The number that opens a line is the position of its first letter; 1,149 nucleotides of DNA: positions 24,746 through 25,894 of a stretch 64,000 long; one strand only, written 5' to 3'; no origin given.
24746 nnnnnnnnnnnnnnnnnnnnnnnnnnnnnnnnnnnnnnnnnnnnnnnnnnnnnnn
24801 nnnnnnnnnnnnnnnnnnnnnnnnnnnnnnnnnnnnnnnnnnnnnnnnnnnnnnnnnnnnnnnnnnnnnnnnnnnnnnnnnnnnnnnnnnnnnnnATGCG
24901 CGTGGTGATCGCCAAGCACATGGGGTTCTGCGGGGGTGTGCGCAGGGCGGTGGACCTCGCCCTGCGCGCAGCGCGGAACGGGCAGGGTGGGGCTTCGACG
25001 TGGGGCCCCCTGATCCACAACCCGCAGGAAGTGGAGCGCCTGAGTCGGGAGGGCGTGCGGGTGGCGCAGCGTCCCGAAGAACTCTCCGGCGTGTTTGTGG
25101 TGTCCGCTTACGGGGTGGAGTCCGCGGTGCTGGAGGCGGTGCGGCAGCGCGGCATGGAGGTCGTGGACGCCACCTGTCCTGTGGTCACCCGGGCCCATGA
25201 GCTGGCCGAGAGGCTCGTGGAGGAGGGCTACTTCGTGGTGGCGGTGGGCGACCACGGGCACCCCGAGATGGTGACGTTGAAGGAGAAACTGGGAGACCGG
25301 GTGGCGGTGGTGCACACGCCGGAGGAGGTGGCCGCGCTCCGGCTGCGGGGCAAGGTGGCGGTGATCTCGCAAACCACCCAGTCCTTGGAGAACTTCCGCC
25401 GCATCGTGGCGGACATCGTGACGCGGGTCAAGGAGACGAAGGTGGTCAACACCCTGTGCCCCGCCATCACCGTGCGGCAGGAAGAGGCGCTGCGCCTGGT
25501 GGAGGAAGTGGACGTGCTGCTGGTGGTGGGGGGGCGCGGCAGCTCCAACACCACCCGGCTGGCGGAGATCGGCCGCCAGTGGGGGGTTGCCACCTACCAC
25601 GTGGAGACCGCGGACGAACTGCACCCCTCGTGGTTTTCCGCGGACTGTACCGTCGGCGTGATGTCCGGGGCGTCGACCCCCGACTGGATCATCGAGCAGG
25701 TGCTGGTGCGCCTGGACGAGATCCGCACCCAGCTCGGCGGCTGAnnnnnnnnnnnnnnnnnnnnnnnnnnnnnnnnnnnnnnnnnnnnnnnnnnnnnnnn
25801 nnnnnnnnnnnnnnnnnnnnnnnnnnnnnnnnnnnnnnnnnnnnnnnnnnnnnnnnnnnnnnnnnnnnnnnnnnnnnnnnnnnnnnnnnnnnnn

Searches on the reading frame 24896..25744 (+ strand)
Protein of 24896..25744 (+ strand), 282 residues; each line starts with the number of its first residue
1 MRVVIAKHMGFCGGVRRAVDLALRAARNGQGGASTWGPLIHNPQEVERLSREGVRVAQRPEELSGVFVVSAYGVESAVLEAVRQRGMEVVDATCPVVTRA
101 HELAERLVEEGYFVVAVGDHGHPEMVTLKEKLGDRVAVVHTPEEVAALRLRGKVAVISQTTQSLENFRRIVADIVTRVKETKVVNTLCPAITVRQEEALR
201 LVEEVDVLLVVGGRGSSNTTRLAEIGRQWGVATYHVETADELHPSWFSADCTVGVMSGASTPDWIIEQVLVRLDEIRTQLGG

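Call 23: search_protein_families(library=pfam, proteins=[window:24896-25744:+], max_evalue=0.0001)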
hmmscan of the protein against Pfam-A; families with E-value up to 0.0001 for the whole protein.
window:24896-25744:+ (282 aa): 1 family
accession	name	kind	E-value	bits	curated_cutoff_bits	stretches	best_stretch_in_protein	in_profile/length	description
PF02401.23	LYTB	-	1.1e-84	284.3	24.5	1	3-273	1-266/267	LytB protein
